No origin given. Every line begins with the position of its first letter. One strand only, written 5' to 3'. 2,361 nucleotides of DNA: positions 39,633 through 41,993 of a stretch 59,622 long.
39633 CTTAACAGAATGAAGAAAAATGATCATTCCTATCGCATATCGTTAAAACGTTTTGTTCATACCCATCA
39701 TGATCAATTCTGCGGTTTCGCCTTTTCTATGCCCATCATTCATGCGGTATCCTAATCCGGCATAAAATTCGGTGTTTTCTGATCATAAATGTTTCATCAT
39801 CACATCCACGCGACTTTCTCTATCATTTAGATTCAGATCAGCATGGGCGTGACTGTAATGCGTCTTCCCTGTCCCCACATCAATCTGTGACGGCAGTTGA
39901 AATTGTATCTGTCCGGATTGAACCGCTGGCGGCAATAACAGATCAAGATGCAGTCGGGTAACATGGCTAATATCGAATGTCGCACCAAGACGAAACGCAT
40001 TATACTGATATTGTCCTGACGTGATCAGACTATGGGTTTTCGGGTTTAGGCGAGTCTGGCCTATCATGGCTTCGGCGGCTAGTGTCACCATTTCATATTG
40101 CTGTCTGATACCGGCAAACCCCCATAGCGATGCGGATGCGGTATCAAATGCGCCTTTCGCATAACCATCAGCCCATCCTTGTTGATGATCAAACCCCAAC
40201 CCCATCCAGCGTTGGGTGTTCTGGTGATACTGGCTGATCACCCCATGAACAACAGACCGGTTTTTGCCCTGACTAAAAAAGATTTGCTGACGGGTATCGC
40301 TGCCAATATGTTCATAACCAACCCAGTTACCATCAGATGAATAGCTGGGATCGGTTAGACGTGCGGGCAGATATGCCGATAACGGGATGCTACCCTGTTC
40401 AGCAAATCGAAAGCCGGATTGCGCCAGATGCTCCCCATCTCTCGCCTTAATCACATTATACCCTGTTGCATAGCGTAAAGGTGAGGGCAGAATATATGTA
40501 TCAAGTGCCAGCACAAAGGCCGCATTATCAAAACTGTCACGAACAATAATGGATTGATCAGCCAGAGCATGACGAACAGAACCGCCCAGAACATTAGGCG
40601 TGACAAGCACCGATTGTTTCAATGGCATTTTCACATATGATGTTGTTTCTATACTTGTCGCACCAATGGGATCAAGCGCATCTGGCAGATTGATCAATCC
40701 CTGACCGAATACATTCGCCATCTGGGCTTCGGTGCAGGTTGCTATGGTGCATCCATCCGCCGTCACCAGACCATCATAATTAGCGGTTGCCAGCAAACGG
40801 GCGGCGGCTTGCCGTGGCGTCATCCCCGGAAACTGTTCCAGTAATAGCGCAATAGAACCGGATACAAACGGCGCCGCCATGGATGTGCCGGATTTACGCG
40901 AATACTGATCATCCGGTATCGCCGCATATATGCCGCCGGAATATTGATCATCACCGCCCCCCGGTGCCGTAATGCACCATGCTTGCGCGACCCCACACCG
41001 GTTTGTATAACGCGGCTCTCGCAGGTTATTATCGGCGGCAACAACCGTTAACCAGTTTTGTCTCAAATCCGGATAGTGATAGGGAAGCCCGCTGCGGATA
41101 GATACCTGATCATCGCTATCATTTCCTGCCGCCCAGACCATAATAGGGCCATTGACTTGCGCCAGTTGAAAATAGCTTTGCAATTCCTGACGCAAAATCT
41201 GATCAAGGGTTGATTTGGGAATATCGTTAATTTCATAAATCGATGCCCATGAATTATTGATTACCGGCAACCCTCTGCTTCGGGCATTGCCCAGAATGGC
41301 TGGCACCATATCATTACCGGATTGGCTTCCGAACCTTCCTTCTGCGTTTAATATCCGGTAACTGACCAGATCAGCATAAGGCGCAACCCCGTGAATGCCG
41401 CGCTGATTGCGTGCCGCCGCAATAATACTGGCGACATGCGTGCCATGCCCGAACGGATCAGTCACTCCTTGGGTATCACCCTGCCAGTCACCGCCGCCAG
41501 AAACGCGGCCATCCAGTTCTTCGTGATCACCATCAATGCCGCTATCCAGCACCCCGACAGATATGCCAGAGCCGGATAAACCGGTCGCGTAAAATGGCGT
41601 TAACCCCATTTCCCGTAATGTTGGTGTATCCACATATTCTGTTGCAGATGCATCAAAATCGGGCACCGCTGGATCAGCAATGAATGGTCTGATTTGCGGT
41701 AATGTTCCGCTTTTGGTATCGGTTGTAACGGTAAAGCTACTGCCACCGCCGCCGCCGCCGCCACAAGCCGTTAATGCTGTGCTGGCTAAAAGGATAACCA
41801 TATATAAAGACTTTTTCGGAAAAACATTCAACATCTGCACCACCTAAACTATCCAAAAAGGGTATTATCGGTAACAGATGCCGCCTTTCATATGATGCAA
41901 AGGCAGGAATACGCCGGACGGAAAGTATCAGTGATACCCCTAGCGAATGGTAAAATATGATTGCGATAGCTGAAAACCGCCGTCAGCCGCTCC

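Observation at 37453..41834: Three-gene module: poly-Gly-tethered S8 protease lipoprotein, TPR + beta-barrel outer-membrane protein and orphan LuxR-type regulator (Slam / type XI secretion-like arrangement?)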

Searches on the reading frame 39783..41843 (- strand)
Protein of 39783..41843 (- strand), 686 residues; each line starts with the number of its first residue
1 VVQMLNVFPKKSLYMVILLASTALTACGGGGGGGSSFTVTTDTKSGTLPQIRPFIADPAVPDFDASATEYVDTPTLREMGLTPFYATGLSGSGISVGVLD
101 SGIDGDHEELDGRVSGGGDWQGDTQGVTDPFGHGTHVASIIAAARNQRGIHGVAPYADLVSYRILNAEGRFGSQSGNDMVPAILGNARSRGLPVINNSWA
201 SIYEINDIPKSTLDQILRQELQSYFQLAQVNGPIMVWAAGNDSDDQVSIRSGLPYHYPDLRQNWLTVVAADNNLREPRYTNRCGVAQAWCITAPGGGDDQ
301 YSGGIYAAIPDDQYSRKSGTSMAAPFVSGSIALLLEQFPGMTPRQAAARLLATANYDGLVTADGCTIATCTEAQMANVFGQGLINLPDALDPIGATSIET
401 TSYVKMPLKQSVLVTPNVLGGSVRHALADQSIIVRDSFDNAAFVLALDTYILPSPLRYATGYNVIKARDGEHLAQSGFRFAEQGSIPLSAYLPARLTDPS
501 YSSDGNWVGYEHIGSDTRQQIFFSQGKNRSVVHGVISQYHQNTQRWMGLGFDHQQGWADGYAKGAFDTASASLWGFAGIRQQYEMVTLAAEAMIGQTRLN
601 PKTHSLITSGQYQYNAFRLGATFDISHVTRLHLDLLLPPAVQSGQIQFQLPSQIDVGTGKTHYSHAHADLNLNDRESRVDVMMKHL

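Call 3: search_protein_families(library=pfam, proteins=[window:39783-41843:-], max_evalue=1)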
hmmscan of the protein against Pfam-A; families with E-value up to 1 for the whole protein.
window:39783-41843:- (686 aa): 1 family
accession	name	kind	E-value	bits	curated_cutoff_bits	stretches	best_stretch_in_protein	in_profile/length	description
PF00082.27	Peptidase_S8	-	2.5e-49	168.6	21.8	1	91-361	1-274/288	Subtilase family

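Call 4: search_protein_families(library=ncbifam, proteins=[window:39783-41843:-], max_evalue=1)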
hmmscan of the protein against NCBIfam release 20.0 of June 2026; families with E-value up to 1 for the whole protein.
window:39783-41843:- (686 aa): 12 families
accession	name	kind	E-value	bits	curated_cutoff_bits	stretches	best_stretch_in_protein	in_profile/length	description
NF051851.1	AtpSerPepEprS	equivalog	7.1e-44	150.1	1700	1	68-363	43-347/988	autotransporter serine peptidase EprS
TIGR03921.1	T7SS_mycosin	equivalog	4.4e-39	134.6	278.75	1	90-356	11-265/353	type VII secretion-associated serine protease mycosin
NF033865.1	fusolisin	equivalog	4.8e-17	61.4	999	2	218-395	241-423/1006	fusolisin family autotransporter serine protease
NF033595.1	denti_PrtP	equivalog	4.8e-15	55.2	300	2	288-400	410-512/606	dentilisin complex serine proteinase subunit PrtP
NF040553.1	SGO_0316_fam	subfamily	3.8e-10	38.1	1400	2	302-346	674-723/1486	SGO_0316/SGO_0317 family LPXTG-anchored serine peptidase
TIGR03895.1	protease_PatA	subfamily_domain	1.2e-06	27.6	421.05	1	133-337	1-179/606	PatA/PatG family cyanobactin maturation protease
NF049966.1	QH_SP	equivalog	2.3e-06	27.1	165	2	310-358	165-215/219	subtilisin-like serine protease QhpE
NF037973.1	metallo_SslE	exception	2.5e-05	21.9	3000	1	10-61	8-58/1519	lipoprotein metalloprotease SslE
NF040809.1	germ_prot_CspBA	exception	0.00025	18.8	1250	1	305-336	1015-1046/1099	bifunctional germination protease/germinant receptor pseudoprotease CspBA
NF042956.1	IteS_antiphage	equivalog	0.00057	18.3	900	1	96-147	259-307/747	S8 family anti-phage peptidase IteS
NF040808.2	CspC_non_triad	exception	0.0076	14.7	675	1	127-244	163-279/556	bile acid germinant receptor pseudoprotease CspC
NF058595.1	invert_tail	domain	0.14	12.5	37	1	14-47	59-90/113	lipo-invert putative C-terminal anchoring domain-containing protein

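Call 6: search_solved_structures(query=window:39783-41843:-, max_evalue=0.01)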
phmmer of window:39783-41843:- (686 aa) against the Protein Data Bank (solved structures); distinct sequences matched with E-value up to 0.01: 181 (the best 60 are shown).
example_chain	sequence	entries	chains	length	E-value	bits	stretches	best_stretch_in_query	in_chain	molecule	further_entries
8e7f_A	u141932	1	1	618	1.5e-23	86.2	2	228-389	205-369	Extracellular serine protease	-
7y6m_C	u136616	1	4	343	1.1e-22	83.4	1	64-335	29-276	Intracellular serine protease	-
1scn_E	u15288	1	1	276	1.6e-22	82.9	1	85-359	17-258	SUBTILISIN CARLSBERG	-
1yu6_A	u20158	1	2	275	1.8e-22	82.7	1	85-358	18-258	Subtilisin Carlsberg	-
1af4_A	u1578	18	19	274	2e-22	82.6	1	85-358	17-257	SUBTILISIN CARLSBERG | SUBTILISIN CARLSBERG, TYPE VIII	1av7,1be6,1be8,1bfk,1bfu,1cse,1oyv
1c3l_A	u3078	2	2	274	2.6e-22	82.1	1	85-358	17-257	SUBTILISIN-CARLSBERG | Subtilisin Carlsberg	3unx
4gi3_A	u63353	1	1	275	3.6e-22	81.7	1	85-358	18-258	KerA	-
3qtl_A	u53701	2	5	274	3.8e-22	81.6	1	85-358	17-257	Subtilisin-like serin protease | KerA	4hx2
1sel_A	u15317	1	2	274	7.2e-22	80.7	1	85-358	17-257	SELENOSUBTILISIN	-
1avt_A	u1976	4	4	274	7.2e-22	80.7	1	85-358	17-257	SUBTILISIN CARLSBERG, TYPE VIII | KerA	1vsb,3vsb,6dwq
1ak9_A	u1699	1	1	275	1e-21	80.2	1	84-352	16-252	SUBTILISIN 8321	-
1aqn_A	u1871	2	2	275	1.2e-21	79.9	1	84-352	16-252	SUBTILISIN 8324 | SUBTILISIN BPN'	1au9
1bh6_A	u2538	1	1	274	3e-21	78.6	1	85-355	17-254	SUBTILISIN DY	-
3afg_A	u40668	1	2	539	4.1e-21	78.2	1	67-355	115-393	Subtilisin-like serine protease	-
1s01_A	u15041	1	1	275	4.6e-21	78.1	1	84-353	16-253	Subtilisin BPN'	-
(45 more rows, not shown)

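Call 35: find_homologous_proteins(query=window:39783-41834:-, max_evalue=1e-20)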
Query window:39783-41834:- (683 aa): 385 proteins with E <= 1e-20 among 8000 candidates; the best 120 are listed.
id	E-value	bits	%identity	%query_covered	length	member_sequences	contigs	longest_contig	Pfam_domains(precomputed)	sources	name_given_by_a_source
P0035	0.0e+0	1451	93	100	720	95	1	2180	PF00082.28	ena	-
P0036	0.0e+0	1280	81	100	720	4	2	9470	PF00082.28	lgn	-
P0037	0.0e+0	1154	73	100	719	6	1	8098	PF00082.28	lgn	-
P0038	0.0e+0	1129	72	100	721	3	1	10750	PF00082.28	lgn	-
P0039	0.0e+0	1087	68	100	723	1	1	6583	PF00082.28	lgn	-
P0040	1.3e-248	845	58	100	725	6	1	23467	PF00082.28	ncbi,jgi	jgi:subtilisin family serine protease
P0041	6.8e-245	833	55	100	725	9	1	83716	PF00082.28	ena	-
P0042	2.4e-241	821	56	100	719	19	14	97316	PF00082.28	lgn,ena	-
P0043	3.6e-175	602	45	92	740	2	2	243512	PF00082.28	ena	-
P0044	1.1e-166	574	45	93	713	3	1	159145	PF00082.28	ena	-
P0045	2.6e-159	550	44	91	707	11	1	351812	PF00082.28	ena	-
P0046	3.6e-158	546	43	91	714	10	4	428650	PF00082.28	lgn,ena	-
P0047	4.3e-158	546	44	92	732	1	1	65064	PF00082.28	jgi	jgi:hypothetical protein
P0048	7.3e-158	545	45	92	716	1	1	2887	PF00082.28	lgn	-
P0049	1.2e-156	541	48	75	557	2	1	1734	PF00082.28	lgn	-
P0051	3.0e-155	536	42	91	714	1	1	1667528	PF00082.28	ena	-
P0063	9.9e-146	505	41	92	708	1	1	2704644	PF00082.28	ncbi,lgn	ncbi:S8 family peptidase [Alphaproteobacteria bacterium LSUCC0684]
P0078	1.8e-117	412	37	80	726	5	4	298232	PF00082.28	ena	-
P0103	3.6e-72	262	43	52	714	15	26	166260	PF00082.28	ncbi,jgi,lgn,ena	ncbi:MAG: subtilisin family serine protease [Paracoccaceae bacterium]|jgi:subtilisin family serine p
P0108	8.4e-71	257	40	55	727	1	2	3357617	PF00082.28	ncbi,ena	-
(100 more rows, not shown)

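Call 38: find_encoding_contigs(protein=P0063, flank=6000, max_places=1)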
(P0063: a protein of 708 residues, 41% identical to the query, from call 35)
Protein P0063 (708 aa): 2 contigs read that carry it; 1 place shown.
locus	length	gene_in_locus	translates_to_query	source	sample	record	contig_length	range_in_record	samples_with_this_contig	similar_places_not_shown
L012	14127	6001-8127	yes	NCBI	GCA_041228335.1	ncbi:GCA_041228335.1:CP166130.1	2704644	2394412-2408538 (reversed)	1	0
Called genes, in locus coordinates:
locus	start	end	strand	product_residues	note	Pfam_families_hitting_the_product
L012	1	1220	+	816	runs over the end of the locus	PF02518:HATPase_c, PF00204:DNA_gyraseB, PF01751:Toprim, PF00986:DNA_gyraseB_C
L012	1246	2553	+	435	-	PF13581:HATPase_c_2 (faint), PF02518:HATPase_c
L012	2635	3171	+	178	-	PF00072:Response_reg, PF13556:HTH_30 (faint)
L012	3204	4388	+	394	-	PF01053:Cys_Met_Meta_PP, PF00155:Aminotran_1_2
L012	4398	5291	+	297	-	PF00892:EamA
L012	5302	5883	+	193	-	PF01810:LysE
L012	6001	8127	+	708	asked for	PF00082:Peptidase_S8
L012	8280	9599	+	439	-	-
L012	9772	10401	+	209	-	PF00072:Response_reg, PF00196:GerE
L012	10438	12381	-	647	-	PF16177:ACAS_N, PF00501:AMP-binding, PF13193:AMP-binding_C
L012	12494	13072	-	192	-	PF02631:RecX_HTH2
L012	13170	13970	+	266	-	PF01061:ABC2_membrane, PF12698:ABC2_membrane_3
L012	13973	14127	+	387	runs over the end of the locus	PF06559:DCD_N, PF22769:DCD, PF22569:DCD_C, PF22769:DCD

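Call 39: find_encoding_contigs(protein=P0051, flank=6000, max_places=1)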
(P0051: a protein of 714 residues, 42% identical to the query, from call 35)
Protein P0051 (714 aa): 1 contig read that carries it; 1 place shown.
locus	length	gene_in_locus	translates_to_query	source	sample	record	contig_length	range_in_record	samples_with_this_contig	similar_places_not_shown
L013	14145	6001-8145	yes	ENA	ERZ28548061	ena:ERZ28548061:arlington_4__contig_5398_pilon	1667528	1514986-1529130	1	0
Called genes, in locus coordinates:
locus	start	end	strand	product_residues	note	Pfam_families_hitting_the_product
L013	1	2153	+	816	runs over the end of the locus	PF02518:HATPase_c, PF00204:DNA_gyraseB, PF01751:Toprim, PF00986:DNA_gyraseB_C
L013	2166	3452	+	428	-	PF02518:HATPase_c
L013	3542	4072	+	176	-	PF00072:Response_reg, PF13556:HTH_30 (faint)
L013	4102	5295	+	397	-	PF01053:Cys_Met_Meta_PP, PF00155:Aminotran_1_2, PF06838:Met_gamma_lyase (weak)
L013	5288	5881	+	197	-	PF01810:LysE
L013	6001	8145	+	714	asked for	PF00082:Peptidase_S8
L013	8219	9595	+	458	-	-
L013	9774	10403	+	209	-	PF00072:Response_reg, PF00196:GerE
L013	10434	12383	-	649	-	PF16177:ACAS_N, PF00501:AMP-binding, PF13193:AMP-binding_C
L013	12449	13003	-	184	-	PF21982:RecX_HTH1 (faint), PF02631:RecX_HTH2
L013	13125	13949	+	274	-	PF01061:ABC2_membrane, PF12698:ABC2_membrane_3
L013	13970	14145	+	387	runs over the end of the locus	PF06559:DCD_N, PF22769:DCD, PF22569:DCD_C, PF22769:DCD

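Call 40: find_encoding_contigs(protein=P0108, flank=6000, max_places=1)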
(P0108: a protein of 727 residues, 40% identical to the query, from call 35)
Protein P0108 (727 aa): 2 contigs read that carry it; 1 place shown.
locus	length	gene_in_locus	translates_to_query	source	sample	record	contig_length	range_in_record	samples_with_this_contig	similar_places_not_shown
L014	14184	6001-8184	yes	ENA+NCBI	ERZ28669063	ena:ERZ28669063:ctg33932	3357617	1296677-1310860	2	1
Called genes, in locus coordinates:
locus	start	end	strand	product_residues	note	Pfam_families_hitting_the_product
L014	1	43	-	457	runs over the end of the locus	PF17767:NAPRTase_N, PF02749:QRPTase_N (faint), PF04095:NAPRTase, PF17956:NAPRTase_C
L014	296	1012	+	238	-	PF05138:PaaA_PaaC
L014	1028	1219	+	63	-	-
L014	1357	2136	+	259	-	PF01012:ETF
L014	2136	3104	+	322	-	PF01012:ETF, PF00766:ETF_alpha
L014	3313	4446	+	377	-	PF04909:Amidohydro_2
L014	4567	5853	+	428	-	PF00355:Rieske, PF19301:LigXa_C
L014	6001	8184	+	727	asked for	PF00082:Peptidase_S8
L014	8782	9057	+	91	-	PF01710:HTH_Tnp_IS630 (weak)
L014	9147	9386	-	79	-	PF00239:Resolvase, PF02796:HTH_7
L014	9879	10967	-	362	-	PF01547:SBP_bac_1, PF13531:SBP_bac_11, PF13416:SBP_bac_8, PF13343:SBP_bac_6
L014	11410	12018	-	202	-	PF01186:Lysyl_oxidase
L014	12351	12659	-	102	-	-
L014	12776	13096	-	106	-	-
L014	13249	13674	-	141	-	PF00106:adh_short, PF13561:adh_short_C2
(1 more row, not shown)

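Call 41: find_encoding_contigs(protein=P0103, flank=6000, max_places=1)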
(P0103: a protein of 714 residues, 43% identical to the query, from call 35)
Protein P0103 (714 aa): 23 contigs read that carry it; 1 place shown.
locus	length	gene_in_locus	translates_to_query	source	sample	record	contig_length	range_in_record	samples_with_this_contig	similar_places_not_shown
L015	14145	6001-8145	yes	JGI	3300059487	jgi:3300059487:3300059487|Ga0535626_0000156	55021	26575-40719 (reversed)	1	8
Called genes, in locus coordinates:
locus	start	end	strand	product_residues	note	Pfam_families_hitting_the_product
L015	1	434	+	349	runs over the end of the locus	PF02746:MR_MLE_N, PF13378:MR_MLE_C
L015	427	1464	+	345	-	PF17396:DUF1611_N, PF07755:DUF1611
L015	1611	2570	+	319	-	PF00316:FBPase, PF18913:FBPase_C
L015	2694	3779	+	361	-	PF01116:F_bP_aldolase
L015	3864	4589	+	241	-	PF00834:Ribul_P_3_epim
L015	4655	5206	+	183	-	PF00578:AhpC-TSA, PF08534:Redoxin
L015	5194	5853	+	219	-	PF00702:Hydrolase, PF12710:HAD (weak), PF13419:HAD_2, PF13242:Hydrolase_like (weak)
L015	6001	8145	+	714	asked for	PF00082:Peptidase_S8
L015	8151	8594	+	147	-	-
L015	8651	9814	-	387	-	PF00144:Beta-lactamase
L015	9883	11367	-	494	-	PF01384:PHO4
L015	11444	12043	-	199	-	PF01243:PNPOx_N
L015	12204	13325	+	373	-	PF01717:Meth_synt_2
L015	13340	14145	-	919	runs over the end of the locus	PF03710:GlnE, PF08335:GlnD_UR_UTase, PF03710:GlnE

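Call 42: find_encoding_contigs(protein=P0078, flank=6000, max_places=1)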
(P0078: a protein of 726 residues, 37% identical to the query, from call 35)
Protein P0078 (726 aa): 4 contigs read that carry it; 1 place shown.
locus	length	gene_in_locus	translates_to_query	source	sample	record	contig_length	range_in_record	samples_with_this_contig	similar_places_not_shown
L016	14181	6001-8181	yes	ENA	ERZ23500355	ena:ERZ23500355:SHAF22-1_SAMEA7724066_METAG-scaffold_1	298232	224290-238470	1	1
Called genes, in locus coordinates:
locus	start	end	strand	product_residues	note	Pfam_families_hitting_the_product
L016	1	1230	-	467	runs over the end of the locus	PF00206:Lyase_1, PF14698:ASL_C2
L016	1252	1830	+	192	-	PF00578:AhpC-TSA, PF08534:Redoxin, PF00085:Thioredoxin (weak), PF13905:Thioredoxin_8 (weak)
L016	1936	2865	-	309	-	PF01012:ETF, PF00766:ETF_alpha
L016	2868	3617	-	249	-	PF01012:ETF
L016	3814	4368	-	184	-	PF01923:Cob_adeno_trans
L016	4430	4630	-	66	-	PF04588:HIG_1_N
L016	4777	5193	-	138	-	PF02325:CCB3_YggT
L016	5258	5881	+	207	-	PF02630:SCO1-SenC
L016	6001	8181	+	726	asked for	PF00082:Peptidase_S8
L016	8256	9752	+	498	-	-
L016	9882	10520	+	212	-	PF00072:Response_reg, PF00196:GerE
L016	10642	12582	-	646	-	PF16177:ACAS_N, PF00501:AMP-binding, PF13193:AMP-binding_C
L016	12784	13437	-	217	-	-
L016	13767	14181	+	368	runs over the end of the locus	PF06559:DCD_N, PF22769:DCD, PF22569:DCD_C, PF22769:DCD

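Call 46: predict_structure(alignment_id=A4)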
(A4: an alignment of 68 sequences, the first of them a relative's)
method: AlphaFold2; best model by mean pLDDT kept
length: 720 residues; sequences in the alignment: 68
mean_pLDDT: 87.0   pTM: 0.68
mean pLDDT of the five models: 87.0, 86.9, 86.2, 86.1, 85.6
residues with pLDDT >= 90: 457; 70-90: 188; 50-70: 24; < 50: 51
segments of 3 or more residues with pLDDT < 50: 1-6, 18-49, 459-468
pLDDT, mean of each block of 10 residues (from residue 1): 41 55 34 30 37 78 88 89 90 97 94 95 93 98 90 97 94 92 95 94 95 95 93 96 95 96 97 96 97 95 95 96 98 88 94 96 96 97 91 82 87 88 87 79 83 66 45 82 77 84 87 93 91 95 97 88 94 97 96 96 94 96 92 94 93 71 91 92 88 93 90 83
secondary structure, 60 per line:
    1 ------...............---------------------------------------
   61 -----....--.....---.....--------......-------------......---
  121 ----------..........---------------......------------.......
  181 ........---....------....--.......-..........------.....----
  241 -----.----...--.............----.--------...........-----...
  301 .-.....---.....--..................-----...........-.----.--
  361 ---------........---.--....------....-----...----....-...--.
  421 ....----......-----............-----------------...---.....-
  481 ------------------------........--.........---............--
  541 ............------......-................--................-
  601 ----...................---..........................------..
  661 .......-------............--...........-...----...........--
elements in order (helices of 4 or more, strands of 3 or more residues): H7-21 H66-69 H72-76 H80-84 E93-98 E112-117 H131-140 E156-161 H174-188 E192-195 H208-214 H216-225 E232-236 H256-261 E262-268 H282-287 E288-292 H298-301 E303-307 E311-315 H318-335 H341-351 H370-377 H384-387 E394-397 E403-405 E410-413 H420-424 E429-434 E440-444 H445-448 E449-451 E475-479 E505-512 E515-523 E527-538 E541-552 E559-561 E566-581 E584-599 E605-623 E627-652 E659-667 E675-686 E689-699 E708-718

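Call 49: fold_search(model_id=the predicted structure, library=pdb)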
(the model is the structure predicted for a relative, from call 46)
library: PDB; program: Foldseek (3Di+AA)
matches with E <= 10: 1086; with E <= 0.001: 297
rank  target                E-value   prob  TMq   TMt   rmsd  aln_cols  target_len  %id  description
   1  3qtl_A                4.5e-20  1.00  0.35  0.90   2.7       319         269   26  Structural Basis for Dual-inhibition Mechanism of a Non-classical Kazal-type Serine Protease Inhibitor from Horseshoe  (released 2011-06-01)
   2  1c3l                  4.5e-20  1.00  0.35  0.88   3.1       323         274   26  SUBTILISIN-CARLSBERG COMPLEXED WITH XENON (8 BAR) (released 1999-08-04)
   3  1sbi                  6.9e-20  1.00  0.34  0.86   3.4       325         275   26  SUBTILISIN BPN' 8397 (E.C. 3.4.21.14) MUTANT (M50F, N76D, G169A, Q206C, N218S) (released 1995-12-07)
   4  1iav                  8.5e-20  1.00  0.34  0.87   3.4       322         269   27  STRUCTURE ON NATIVE (ASN 87) SUBTILISIN FROM BACILLUS LENTUS (released 2001-04-18)
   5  1sel_A                9.0e-20  1.00  0.35  0.87   3.3       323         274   26  CRYSTAL STRUCTURE OF SELENOSUBTILISIN AT 2.0-ANGSTROMS RESOLUTION (released 1993-10-31)
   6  1c9m                  1.1e-19  1.00  0.34  0.87   3.4       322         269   27  BACILLUS LENTUS SUBTILSIN (SER 87) N76D/S103A/V104I (released 1999-10-06)
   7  1sud                  1.2e-19  1.00  0.34  0.84   3.5       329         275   26  CALCIUM-INDEPENDENT SUBTILISIN BY DESIGN (released 1994-01-31)
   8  6pak_A                1.3e-19  1.00  0.34  0.86   3.2       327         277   25  Insight into subtilisin E-S7 cleavage pattern based on crystal structure and hydrolysates peptide analysis (released 2019-10-23)
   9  1ndu                  1.3e-19  1.00  0.34  0.88   3.2       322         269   27  Bacillus lentus subtilisin variant S101G/V104N (released 2004-04-06)
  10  6dwq                  1.4e-19  1.00  0.35  0.88   3.1       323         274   26  Subtilisin serine protease modified with the protease inhibitor cyanobenzylsulfonylfluoride (released 2019-07-03)
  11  1mpt                  1.4e-19  1.00  0.34  0.86   3.2       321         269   27  CRYSTAL STRUCTURE OF A NEW ALKALINE SERINE PROTEASE (M-PROTEASE) FROM BACILLUS SP. KSM-K16 (released 1994-06-22)
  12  1mee_A                1.8e-19  1.00  0.35  0.87   3.2       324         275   26  THE COMPLEX BETWEEN THE SUBTILISIN FROM A MESOPHILIC BACTERIUM AND THE LEECH INHIBITOR EGLIN-C (released 1992-10-15)
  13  1ak9                  1.8e-19  1.00  0.34  0.84   3.4       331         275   25  SUBTILISIN MUTANT 8321 (released 1997-11-12)
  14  1s01                  1.9e-19  1.00  0.33  0.84   3.4       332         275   27  LARGE INCREASES IN GENERAL STABILITY FOR SUBTILISIN BPN(PRIME) THROUGH INCREMENTAL CHANGES IN THE FREE ENERGY OF UNFOLDI (released 1990-10-15)
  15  1q5p                  2.4e-19  1.00  0.34  0.87   3.4       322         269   26  S156E/S166D variant of Bacillus lentus subtilisin (released 2003-11-11)
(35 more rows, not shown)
